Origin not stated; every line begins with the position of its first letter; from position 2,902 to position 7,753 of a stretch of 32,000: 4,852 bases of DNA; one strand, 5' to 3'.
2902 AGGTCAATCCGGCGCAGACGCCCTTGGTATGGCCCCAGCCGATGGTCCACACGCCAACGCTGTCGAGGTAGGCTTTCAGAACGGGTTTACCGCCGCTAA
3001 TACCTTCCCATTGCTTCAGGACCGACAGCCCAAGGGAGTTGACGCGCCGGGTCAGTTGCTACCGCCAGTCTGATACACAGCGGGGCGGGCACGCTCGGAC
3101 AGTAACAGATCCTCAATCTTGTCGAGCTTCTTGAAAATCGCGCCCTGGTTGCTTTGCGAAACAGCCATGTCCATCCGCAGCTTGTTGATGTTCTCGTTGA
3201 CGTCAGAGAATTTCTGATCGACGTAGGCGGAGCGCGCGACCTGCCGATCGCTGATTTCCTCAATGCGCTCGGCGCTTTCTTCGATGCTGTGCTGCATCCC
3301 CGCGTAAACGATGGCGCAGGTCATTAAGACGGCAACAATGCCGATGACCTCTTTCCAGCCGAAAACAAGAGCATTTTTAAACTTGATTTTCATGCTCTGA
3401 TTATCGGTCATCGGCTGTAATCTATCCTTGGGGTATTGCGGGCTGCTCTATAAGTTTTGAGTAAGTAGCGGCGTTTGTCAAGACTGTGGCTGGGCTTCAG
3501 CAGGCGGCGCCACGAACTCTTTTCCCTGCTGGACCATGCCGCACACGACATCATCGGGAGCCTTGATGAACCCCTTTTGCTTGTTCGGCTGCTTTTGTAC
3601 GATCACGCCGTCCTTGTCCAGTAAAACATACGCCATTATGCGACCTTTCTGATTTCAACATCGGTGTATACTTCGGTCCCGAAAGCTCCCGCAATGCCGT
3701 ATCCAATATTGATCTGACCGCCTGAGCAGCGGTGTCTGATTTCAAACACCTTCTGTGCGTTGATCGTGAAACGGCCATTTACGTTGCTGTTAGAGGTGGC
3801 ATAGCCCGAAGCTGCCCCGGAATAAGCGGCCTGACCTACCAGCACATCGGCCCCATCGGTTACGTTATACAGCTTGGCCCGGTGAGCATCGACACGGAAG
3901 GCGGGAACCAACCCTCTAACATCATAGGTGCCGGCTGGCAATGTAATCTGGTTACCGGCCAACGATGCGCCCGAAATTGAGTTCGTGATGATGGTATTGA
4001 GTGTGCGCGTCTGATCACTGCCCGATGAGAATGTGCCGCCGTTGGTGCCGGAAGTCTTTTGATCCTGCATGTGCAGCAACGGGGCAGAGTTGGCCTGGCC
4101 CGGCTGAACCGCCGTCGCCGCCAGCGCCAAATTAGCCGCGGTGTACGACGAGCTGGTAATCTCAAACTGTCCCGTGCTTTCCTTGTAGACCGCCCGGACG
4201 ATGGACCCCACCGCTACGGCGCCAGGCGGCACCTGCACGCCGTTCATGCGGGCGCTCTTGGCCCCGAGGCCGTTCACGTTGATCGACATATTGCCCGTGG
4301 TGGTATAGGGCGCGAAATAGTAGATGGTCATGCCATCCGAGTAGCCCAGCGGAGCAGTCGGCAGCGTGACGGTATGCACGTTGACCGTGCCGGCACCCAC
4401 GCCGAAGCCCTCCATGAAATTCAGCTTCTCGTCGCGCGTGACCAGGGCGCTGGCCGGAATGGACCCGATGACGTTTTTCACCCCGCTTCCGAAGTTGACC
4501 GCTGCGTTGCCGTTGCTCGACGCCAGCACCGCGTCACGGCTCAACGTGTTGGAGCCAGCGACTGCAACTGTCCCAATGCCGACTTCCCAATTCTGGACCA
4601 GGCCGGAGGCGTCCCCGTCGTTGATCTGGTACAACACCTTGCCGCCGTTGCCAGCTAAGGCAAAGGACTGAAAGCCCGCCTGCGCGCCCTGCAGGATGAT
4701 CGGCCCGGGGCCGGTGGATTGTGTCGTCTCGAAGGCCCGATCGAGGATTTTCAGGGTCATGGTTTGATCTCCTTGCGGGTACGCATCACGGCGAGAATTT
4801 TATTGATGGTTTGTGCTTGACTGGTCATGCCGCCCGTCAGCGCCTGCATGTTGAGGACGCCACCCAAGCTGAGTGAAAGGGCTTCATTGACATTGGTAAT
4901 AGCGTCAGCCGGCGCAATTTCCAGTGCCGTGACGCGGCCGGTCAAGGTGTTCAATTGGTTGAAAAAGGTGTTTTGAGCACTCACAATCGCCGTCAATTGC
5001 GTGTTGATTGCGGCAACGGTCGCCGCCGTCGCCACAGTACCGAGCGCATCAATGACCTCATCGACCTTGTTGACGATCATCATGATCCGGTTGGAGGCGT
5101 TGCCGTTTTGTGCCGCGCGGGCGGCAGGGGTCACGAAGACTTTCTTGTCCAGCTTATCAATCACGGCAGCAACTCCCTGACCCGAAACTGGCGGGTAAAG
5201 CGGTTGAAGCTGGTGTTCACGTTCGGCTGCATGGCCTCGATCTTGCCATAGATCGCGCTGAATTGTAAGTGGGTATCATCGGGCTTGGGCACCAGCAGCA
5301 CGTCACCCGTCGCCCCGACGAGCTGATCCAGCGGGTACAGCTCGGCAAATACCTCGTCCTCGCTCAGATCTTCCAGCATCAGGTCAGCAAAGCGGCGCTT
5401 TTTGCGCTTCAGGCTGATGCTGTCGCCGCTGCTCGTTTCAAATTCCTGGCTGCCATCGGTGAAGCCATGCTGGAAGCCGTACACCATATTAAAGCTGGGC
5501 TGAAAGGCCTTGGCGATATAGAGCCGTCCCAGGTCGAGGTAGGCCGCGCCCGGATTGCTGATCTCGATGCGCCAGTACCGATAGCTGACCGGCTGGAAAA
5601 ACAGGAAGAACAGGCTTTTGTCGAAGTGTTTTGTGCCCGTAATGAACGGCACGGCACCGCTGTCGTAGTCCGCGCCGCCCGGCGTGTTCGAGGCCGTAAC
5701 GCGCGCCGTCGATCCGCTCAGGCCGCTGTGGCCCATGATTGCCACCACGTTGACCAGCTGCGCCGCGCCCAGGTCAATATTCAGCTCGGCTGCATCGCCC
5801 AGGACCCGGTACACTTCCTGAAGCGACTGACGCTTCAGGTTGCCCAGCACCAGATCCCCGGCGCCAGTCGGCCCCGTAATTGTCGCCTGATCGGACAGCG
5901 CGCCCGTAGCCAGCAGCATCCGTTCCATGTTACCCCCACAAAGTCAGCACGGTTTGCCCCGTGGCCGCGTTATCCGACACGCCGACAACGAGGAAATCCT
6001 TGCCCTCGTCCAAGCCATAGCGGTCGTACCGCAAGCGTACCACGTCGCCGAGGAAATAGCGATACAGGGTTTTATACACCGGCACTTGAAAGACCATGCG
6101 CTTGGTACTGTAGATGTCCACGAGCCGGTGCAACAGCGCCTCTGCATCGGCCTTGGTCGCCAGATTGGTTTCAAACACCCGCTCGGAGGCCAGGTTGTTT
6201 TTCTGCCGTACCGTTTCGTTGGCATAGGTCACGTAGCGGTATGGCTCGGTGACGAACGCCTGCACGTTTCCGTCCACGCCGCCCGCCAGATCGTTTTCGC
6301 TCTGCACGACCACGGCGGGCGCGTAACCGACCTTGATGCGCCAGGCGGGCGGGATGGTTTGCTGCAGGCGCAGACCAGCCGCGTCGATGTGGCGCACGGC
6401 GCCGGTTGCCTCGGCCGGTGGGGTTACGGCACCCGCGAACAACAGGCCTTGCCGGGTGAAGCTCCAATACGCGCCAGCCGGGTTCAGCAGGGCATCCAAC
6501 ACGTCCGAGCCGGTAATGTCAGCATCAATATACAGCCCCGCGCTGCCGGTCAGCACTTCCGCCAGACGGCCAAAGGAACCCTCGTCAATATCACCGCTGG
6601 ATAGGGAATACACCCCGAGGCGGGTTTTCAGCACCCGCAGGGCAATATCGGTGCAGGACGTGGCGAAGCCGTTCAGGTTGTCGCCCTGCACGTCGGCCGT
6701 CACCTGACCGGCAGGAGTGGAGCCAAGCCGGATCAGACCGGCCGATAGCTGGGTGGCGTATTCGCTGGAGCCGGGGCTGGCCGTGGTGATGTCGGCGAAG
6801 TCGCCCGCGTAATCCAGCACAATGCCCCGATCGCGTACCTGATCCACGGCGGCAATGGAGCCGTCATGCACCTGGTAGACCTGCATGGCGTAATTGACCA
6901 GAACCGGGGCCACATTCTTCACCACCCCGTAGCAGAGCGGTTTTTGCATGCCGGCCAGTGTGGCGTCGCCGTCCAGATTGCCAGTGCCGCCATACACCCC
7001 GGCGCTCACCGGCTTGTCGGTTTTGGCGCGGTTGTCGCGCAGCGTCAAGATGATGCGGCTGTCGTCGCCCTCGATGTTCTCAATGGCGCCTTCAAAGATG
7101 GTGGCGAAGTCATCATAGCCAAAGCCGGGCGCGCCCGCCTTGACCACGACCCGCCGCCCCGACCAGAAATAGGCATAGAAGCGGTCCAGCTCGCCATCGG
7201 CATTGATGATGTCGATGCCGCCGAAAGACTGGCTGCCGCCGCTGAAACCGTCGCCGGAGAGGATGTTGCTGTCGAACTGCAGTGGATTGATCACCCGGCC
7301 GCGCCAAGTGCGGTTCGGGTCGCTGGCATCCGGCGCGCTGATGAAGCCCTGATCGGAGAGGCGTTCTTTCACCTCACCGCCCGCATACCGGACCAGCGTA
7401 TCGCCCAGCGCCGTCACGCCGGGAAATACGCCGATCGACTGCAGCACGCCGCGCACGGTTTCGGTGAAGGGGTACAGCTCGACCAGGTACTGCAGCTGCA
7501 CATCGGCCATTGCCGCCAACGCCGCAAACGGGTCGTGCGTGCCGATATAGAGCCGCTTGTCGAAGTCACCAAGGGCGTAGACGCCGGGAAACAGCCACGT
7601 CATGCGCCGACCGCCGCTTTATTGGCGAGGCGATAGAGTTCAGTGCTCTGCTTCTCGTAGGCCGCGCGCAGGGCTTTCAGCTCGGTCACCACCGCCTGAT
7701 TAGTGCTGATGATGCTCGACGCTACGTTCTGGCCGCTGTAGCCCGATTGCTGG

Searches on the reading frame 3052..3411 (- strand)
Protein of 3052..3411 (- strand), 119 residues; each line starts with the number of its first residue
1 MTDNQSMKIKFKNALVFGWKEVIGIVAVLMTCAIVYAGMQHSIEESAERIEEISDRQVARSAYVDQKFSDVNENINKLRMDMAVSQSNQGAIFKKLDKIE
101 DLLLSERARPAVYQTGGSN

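Call 69: search_protein_families(library=phrogs, proteins=[window:3052-3411:-], max_evalue=0.001)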
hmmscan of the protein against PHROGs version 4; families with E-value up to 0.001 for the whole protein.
window:3052-3411:- (119 aa): 1 family
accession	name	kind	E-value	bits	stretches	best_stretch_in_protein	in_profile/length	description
phrog_12015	-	unknown function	0.00085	20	0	25-102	74-141/165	-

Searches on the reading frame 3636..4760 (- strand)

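Call 69: search_protein_families(library=phrogs, proteins=[window:3636-4760:-], max_evalue=0.001)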
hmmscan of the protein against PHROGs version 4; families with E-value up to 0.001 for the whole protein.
window:3636-4760:- (374 aa): 3 families
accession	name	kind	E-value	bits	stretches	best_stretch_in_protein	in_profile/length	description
phrog_24210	-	tail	1.3e-45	157.1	1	224-374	154-303/303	tail fiber protein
phrog_6320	-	tail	5e-06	26.6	1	231-372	605-743/745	tail fiber protein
phrog_28171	-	unknown function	0.00015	21.5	1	118-326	188-380/476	-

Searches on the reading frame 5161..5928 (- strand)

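Call 69: search_protein_families(library=phrogs, proteins=[window:5161-5928:-], max_evalue=0.001)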
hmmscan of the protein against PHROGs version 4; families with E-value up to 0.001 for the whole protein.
window:5161-5928:- (255 aa): 2 families
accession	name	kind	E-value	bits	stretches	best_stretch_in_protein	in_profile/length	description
phrog_8610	-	unknown function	1.4e-33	117.2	1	5-253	7-268/270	-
phrog_11633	-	unknown function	5e-05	23.6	1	47-176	67-193/270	-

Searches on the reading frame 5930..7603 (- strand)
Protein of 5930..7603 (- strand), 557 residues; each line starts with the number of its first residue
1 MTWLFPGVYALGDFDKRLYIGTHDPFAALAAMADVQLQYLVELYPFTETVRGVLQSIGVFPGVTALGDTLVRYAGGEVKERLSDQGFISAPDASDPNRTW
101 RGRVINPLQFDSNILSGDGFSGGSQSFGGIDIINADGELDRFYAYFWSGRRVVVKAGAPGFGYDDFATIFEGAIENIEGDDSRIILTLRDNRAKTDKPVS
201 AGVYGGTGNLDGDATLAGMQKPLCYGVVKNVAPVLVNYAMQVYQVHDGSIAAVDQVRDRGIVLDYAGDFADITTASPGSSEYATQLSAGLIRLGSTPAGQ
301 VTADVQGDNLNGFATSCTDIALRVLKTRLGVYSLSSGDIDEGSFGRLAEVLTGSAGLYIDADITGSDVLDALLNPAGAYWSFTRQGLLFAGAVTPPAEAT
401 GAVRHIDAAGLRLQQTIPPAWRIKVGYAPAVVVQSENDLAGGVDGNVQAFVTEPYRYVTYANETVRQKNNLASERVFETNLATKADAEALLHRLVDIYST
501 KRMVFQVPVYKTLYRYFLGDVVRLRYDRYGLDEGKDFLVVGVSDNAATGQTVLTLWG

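Call 69: search_protein_families(library=phrogs, proteins=[window:5930-7603:-], max_evalue=0.001)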
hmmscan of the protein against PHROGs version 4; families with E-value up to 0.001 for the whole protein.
window:5930-7603:- (557 aa): 2 families
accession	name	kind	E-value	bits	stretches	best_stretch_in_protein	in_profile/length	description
phrog_8917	-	unknown function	4.2e-106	356.7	1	36-557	86-609/613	-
phrog_31539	-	unknown function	3.2e-17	63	1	140-329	80-275/899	-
